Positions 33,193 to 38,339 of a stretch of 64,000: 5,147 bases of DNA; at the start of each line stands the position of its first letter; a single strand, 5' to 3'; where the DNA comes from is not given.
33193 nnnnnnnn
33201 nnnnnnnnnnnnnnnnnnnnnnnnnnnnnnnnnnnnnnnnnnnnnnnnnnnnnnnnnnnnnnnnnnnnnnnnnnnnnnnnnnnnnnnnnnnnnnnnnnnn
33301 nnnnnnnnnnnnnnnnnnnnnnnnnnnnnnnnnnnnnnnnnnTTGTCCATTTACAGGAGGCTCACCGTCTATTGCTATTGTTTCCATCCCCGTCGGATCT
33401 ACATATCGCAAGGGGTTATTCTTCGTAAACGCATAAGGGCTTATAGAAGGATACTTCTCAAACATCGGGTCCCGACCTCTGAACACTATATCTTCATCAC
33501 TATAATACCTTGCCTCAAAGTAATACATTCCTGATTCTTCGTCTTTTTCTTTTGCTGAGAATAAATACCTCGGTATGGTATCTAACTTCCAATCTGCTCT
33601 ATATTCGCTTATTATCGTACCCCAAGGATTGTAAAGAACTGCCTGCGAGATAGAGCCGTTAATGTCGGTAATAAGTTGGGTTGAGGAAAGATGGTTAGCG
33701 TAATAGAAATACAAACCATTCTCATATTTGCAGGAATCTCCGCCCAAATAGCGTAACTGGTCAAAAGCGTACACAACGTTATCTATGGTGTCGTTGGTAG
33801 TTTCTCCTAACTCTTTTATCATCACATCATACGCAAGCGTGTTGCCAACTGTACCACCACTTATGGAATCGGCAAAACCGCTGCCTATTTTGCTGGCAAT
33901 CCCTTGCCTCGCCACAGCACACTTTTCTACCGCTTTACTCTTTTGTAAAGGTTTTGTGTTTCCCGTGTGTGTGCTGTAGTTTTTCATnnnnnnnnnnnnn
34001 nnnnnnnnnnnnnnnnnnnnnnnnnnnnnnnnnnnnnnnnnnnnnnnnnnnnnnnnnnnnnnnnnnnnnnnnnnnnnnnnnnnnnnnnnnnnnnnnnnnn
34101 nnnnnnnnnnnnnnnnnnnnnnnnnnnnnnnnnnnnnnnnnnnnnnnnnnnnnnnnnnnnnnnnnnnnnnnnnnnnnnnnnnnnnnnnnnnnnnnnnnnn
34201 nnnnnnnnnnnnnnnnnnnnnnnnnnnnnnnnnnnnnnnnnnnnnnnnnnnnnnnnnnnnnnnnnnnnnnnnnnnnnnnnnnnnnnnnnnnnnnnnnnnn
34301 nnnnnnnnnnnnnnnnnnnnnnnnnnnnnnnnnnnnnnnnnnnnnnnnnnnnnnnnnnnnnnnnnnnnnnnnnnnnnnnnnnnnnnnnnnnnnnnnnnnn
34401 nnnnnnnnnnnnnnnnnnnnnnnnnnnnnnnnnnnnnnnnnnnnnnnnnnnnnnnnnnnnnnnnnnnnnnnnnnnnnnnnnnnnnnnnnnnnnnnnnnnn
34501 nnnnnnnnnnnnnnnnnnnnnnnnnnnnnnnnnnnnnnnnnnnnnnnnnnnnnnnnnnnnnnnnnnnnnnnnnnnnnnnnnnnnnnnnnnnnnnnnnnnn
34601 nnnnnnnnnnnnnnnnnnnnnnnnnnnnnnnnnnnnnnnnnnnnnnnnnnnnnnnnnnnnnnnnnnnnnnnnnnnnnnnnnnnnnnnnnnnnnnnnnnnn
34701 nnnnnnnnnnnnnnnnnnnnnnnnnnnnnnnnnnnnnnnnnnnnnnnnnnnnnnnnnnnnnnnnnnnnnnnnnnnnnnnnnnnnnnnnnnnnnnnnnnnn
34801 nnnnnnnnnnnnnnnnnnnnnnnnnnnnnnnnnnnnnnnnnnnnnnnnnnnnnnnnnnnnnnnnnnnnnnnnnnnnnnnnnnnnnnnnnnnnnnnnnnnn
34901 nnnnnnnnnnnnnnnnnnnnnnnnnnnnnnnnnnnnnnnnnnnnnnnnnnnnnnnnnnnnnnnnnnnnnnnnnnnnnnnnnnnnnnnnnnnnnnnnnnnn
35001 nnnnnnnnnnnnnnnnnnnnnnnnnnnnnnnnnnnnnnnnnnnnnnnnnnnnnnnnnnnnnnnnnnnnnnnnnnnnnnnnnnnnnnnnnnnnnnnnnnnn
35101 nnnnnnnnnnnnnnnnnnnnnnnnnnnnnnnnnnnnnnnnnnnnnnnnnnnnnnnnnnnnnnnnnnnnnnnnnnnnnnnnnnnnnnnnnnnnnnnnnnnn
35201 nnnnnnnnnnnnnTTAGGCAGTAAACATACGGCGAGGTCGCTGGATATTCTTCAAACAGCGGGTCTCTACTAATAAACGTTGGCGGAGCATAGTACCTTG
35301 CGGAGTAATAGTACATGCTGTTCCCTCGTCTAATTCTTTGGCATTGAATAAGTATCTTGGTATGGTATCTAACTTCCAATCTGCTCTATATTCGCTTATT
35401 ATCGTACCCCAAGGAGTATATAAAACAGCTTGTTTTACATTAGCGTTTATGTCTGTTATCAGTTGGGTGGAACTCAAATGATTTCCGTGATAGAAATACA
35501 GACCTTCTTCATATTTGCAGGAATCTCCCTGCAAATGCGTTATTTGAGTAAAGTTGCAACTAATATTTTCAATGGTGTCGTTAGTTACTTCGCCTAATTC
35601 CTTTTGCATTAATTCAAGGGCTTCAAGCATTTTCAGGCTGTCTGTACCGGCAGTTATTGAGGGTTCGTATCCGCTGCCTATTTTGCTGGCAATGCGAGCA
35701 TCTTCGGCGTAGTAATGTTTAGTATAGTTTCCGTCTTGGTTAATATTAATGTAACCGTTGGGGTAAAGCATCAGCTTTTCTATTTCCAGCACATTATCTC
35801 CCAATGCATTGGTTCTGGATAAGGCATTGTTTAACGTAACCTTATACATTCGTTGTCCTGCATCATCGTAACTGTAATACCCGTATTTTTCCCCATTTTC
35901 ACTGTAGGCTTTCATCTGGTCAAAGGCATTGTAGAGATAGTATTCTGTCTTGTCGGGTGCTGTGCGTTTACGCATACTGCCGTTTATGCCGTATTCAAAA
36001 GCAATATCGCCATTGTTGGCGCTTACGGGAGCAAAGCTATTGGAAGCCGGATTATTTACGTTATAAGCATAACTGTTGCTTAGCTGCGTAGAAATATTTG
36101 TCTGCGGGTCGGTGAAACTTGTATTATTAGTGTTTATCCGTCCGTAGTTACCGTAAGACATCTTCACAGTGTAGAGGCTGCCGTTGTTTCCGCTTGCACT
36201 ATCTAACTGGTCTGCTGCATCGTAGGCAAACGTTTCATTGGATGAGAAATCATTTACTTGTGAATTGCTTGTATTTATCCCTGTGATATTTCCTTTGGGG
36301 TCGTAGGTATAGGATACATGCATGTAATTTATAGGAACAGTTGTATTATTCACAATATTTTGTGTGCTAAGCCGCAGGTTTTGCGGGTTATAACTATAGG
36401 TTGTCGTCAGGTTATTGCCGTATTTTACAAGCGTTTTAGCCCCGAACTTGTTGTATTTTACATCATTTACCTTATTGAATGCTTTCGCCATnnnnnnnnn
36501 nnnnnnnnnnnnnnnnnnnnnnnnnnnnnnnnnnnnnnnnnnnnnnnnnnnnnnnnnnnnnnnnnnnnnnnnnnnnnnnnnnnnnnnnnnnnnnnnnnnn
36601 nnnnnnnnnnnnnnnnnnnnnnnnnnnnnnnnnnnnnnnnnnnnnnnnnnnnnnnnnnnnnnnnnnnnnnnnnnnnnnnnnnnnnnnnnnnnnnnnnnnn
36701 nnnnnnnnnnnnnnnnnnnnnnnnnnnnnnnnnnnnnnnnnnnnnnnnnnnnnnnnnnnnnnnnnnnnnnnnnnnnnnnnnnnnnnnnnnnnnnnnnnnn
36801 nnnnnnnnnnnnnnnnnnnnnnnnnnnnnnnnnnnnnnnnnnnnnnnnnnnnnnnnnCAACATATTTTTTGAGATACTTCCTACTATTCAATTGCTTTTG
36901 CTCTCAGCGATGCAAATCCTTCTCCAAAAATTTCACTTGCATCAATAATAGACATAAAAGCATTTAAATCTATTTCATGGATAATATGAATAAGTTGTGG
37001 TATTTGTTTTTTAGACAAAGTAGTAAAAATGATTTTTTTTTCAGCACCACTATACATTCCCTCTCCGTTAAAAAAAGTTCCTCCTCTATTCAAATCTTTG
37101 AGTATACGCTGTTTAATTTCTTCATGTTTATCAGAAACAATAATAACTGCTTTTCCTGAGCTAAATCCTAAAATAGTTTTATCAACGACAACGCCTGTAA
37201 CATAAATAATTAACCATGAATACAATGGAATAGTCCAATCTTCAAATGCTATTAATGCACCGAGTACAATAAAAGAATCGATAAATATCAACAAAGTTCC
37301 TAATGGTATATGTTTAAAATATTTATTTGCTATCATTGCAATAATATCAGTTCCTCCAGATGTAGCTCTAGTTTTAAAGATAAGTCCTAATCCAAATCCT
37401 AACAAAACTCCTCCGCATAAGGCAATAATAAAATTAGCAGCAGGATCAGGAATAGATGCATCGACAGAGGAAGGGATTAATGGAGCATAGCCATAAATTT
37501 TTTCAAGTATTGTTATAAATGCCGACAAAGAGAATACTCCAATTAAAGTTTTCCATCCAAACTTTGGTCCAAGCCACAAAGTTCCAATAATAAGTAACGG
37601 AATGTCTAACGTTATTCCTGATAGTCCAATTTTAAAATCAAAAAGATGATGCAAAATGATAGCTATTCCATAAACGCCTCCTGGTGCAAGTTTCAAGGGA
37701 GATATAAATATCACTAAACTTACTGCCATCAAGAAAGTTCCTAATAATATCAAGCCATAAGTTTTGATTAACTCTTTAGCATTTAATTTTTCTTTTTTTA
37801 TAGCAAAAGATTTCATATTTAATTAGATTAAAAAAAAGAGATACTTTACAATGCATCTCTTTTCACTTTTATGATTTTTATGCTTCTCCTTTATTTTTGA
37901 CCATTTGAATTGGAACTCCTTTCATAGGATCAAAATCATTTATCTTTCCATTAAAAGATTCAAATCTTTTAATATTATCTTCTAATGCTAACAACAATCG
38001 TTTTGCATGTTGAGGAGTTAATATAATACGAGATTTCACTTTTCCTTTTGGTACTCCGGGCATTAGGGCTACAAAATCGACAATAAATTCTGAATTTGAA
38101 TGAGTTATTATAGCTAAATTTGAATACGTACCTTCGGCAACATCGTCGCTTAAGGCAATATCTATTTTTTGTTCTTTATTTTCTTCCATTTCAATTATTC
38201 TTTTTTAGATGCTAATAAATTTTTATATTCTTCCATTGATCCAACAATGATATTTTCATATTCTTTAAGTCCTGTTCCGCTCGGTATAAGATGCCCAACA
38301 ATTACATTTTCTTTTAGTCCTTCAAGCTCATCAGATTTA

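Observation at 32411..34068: Portable promoter + start-codon junction module precedes every Rhs cassette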

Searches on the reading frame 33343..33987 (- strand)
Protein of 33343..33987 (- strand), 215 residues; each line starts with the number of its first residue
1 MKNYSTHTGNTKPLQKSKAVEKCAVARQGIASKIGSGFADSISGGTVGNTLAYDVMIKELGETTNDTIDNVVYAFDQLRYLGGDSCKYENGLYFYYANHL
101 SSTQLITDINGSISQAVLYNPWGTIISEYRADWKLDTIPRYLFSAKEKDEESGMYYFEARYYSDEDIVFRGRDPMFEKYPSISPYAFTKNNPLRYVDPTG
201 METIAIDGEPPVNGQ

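Call 21: find_related_loci(query=A1, collection=genome_contigs, flank=10000)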
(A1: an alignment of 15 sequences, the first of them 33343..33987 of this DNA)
Query A1 (215 aa) in genome_contigs; peptide patterns used: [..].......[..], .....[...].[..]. (x = any residue, [..] = any of these).
41 stretches matched a pattern; 21 encode a relative of the query (tblastn E <= 1e-3); 21 distinct loci.
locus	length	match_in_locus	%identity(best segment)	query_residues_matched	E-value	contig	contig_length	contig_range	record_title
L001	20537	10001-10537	67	30-209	1e-81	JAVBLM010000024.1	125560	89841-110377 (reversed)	MAG: Bacteroidales bacterium isolate EPI_MAG_00023 c_000000613514, whole genome shotgun sequence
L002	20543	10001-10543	64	30-209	2e-76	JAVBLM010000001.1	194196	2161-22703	MAG: Bacteroidales bacterium isolate EPI_MAG_00023 c_000002401404, whole genome shotgun sequence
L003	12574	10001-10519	65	30-202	2e-75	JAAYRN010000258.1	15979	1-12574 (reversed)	MAG: Bacteroidales bacterium isolate AS23ysBPME_200 255236_AS23, whole genome shotgun sequence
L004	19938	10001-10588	43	28-201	2e-42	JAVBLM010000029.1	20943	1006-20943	MAG: Bacteroidales bacterium isolate EPI_MAG_00023 c_000001079773, whole genome shotgun sequence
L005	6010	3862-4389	44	28-200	2e-39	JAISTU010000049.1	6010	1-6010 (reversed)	MAG: Bacteroidales bacterium isolate Md513_bin32 k119_757046, whole genome shotgun sequence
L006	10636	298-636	56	93-206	5e-38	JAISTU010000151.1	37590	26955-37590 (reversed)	MAG: Bacteroidales bacterium isolate Md513_bin32 k119_22836, whole genome shotgun sequence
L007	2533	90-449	54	93-215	7e-38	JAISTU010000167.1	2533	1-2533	MAG: Bacteroidales bacterium isolate Md513_bin32 k119_893151, whole genome shotgun sequence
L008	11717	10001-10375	48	69-200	3e-37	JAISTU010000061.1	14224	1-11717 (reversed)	MAG: Bacteroidales bacterium isolate Md513_bin32 k119_2495954, whole genome shotgun sequence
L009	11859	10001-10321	54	93-201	6e-37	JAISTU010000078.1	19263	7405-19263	MAG: Bacteroidales bacterium isolate Md513_bin32 k119_2672906, whole genome shotgun sequence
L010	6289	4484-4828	51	93-213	3e-34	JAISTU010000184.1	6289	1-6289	MAG: Bacteroidales bacterium isolate Md513_bin32 k119_602094, whole genome shotgun sequence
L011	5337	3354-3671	51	93-200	2e-33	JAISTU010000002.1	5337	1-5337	MAG: Bacteroidales bacterium isolate Md513_bin32 k119_1737113, whole genome shotgun sequence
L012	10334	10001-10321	54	93-201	2e-33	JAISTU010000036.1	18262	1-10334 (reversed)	MAG: Bacteroidales bacterium isolate Md513_bin32 k119_813730, whole genome shotgun sequence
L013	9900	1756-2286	41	28-201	5e-35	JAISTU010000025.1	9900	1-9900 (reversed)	MAG: Bacteroidales bacterium isolate Md513_bin32 k119_466787, whole genome shotgun sequence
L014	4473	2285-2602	51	93-200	4e-32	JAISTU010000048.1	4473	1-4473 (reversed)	MAG: Bacteroidales bacterium isolate Md513_bin32 k119_757040, whole genome shotgun sequence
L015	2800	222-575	47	87-201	1e-31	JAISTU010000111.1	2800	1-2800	MAG: Bacteroidales bacterium isolate Md513_bin32 k119_1229932, whole genome shotgun sequence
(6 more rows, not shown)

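Call 30: find_related_loci(query=A1, collection=metagenome_contigs, flank=6000)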
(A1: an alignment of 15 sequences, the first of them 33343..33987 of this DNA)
Query A1 (215 aa) in metagenome_contigs; peptide patterns used: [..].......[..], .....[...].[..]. (x = any residue, [..] = any of these).
54 stretches matched a pattern; 24 encode a relative of the query (tblastn E <= 1e-3); 24 distinct loci.
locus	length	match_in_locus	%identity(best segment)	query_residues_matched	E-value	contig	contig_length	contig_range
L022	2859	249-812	66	15-200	2e-80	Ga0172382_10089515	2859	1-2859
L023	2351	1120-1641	63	30-201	1e-77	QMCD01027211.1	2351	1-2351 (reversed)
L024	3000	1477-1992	66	30-201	2e-75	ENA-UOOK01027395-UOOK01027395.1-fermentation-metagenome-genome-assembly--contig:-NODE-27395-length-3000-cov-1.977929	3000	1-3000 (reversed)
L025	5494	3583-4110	62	30-204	2e-71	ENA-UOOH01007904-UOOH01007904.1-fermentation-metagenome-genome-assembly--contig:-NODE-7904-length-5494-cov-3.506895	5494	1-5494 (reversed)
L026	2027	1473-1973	64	30-196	2e-71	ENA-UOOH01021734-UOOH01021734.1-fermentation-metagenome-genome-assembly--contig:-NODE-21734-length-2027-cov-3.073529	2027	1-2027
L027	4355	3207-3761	58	30-213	4e-65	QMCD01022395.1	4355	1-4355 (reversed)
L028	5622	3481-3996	58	30-200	9e-64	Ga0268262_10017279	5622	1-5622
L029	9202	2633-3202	54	28-213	1e-62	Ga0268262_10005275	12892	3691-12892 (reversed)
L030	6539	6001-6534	57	30-204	1e-62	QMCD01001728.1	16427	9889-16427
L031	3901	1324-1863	55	30-214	7e-61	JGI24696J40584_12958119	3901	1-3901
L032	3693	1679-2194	57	30-201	8e-61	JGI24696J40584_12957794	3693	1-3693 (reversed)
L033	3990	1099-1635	58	30-210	2e-60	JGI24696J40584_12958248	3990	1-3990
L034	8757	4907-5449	54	30-208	8e-60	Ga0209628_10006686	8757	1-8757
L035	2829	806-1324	54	30-200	9e-55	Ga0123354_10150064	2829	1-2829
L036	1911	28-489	57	55-207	5e-54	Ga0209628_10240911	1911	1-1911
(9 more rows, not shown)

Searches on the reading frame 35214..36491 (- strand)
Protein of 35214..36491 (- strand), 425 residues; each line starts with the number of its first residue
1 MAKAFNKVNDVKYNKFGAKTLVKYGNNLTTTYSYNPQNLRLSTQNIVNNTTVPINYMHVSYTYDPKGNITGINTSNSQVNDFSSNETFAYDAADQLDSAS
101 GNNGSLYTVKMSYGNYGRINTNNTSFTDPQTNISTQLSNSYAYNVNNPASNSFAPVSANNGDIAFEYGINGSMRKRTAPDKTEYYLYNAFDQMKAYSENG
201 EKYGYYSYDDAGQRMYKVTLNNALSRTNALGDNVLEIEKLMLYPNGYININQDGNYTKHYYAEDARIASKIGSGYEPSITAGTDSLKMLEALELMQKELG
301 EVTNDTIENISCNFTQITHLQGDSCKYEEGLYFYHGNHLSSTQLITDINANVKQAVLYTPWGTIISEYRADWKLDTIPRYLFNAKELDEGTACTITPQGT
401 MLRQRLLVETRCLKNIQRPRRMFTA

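Call 7: search_protein_families(library=pfam, proteins=[window:35214-36491:-], max_evalue=0.01)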
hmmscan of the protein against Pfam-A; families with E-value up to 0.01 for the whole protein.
window:35214-36491:- (425 aa): 1 family
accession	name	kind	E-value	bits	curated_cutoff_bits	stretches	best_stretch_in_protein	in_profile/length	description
PF05593.20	RHS_repeat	-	2.1e-05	25.2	22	0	59-76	18-35/38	RHS Repeat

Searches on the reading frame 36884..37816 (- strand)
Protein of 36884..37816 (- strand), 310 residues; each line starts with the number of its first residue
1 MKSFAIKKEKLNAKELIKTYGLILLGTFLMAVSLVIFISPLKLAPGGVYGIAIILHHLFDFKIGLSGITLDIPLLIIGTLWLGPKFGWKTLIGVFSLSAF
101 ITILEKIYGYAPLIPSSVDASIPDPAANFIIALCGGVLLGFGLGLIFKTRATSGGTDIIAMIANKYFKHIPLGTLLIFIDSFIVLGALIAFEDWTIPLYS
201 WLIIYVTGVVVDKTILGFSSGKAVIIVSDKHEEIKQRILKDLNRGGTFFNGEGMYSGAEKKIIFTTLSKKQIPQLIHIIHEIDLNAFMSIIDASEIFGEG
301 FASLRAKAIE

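Call 7: search_protein_families(library=pfam, proteins=[window:36884-37816:-], max_evalue=0.01)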
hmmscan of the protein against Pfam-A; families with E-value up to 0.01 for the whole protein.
window:36884-37816:- (310 aa): 2 families
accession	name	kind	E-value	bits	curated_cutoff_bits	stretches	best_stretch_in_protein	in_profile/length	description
PF02588.21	YitT_membrane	-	2.6e-57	194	24.3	1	20-238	2-204/205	Uncharacterised 5xTM membrane BCR, YitT family COG1284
PF10035.14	DUF2179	-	1.2e-20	73.5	22.8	1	244-298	1-55/55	Uncharacterized protein conserved in bacteria (DUF2179)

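Call 33: find_related_loci(query=window:36887-37816:-, collection=genome_contigs, flank=7000)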
Query window:36887-37816:- (310 aa) in genome_contigs; peptide patterns used: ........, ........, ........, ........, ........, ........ (x = any residue, [..] = any of these).
181 stretches matched a pattern; 31 encode a relative of the query (tblastn E <= 1e-3); 31 distinct loci.
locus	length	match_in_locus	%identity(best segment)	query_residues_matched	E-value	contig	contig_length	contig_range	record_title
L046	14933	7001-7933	71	1-310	3e-137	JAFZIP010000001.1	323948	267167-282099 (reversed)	MAG: Bacteroidales bacterium isolate RGIG7800 Water_buffalos_Reticulum-1__c55, whole genome shotgun sequence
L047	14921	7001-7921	71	7-310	6e-137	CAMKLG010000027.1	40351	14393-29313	MAG: uncultured Bacteroidales bacterium isolate SRR12081296_bin.81_metaWRAP_v1.3_MAG genome assembly, contig: ERZ1228977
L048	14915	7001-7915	71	6-310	2e-136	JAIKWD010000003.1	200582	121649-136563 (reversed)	MAG: Bacteroidales bacterium isolate RUI419 k141_6122657_flag=0_multi=23.9977_len=200582, whole genome shotgun sequence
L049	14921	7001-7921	72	7-310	1e-134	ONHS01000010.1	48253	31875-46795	uncultured Bacteroidales bacterium isolate RUG312 genome assembly, contig: scaffold_179, whole genome shotgun sequence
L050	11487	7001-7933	70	1-310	9e-135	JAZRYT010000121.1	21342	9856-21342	MAG: Bacteroidales bacterium isolate T1900044949_TA20190002.MAGScoT_cleanbin_000038 SGB_3547_k141_1213072, whole genome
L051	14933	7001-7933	70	1-310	1e-134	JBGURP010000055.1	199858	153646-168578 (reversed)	MAG: Bacteroidales bacterium isolate ruminal_MAG_113 ruminal_MAG_113_contig_0055, whole genome shotgun sequence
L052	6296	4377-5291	71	6-310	4e-134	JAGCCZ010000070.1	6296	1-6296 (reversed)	MAG: Bacteroidales bacterium isolate RGIG9679 Yak_Omasum-2__c893123, whole genome shotgun sequence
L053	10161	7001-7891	71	14-310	2e-132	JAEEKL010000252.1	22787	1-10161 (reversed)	MAG: Bacteroidales bacterium isolate Tb.RUG.192 k141_11850452_flag=0_multi=40.1181_len=22787, whole genome shotgun seque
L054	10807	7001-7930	68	1-310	7e-132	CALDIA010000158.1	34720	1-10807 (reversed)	MAG TPA_asm: uncultured Bacteroidales bacterium isolate ERR1278073_bin.58_CONCOCT_v1.1_MAG genome assembly, contig: ERZ8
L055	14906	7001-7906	69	9-310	4e-131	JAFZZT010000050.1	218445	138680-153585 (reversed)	MAG: Bacteroidales bacterium isolate RGIG8246 Water_buffalos_Rumen-5__c2447629, whole genome shotgun sequence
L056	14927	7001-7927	69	2-310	8e-131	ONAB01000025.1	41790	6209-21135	uncultured Bacteroidales bacterium isolate RUG125 genome assembly, contig: scaffold_377, whole genome shotgun sequence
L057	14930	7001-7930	67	6-310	3e-130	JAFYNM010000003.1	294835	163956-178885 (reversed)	MAG: Bacteroidales bacterium isolate RGIG7251 Water_buffalos_Cecum-3__c28, whole genome shotgun sequence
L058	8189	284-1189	70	9-310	1e-129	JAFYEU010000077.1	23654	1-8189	MAG: Bacteroidales bacterium isolate RGIG7025 Sheep_Rumen.Co__c2210780, whole genome shotgun sequence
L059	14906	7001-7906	68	9-310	6e-130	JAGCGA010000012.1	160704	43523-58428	MAG: Bacteroidales bacterium isolate RGIG9758 Yak_Omasum-4__c217316, whole genome shotgun sequence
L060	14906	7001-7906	70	9-310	1e-129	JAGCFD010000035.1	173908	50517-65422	MAG: Bacteroidales bacterium isolate RGIG9735 Yak_Omasum-3__c678369, whole genome shotgun sequence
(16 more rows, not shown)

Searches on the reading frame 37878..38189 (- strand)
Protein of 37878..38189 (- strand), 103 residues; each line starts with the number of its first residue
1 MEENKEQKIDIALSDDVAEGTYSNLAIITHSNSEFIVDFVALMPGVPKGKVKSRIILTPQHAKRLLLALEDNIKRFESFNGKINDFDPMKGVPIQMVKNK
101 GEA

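Call 7: search_protein_families(library=pfam, proteins=[window:37878-38189:-], max_evalue=0.01)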
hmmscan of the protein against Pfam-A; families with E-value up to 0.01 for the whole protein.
window:37878-38189:- (103 aa): 1 family
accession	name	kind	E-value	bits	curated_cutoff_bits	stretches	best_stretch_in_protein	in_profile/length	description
PF11950.13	DUF3467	-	3.7e-29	101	25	1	3-84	3-91/92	Protein of unknown function (DUF3467)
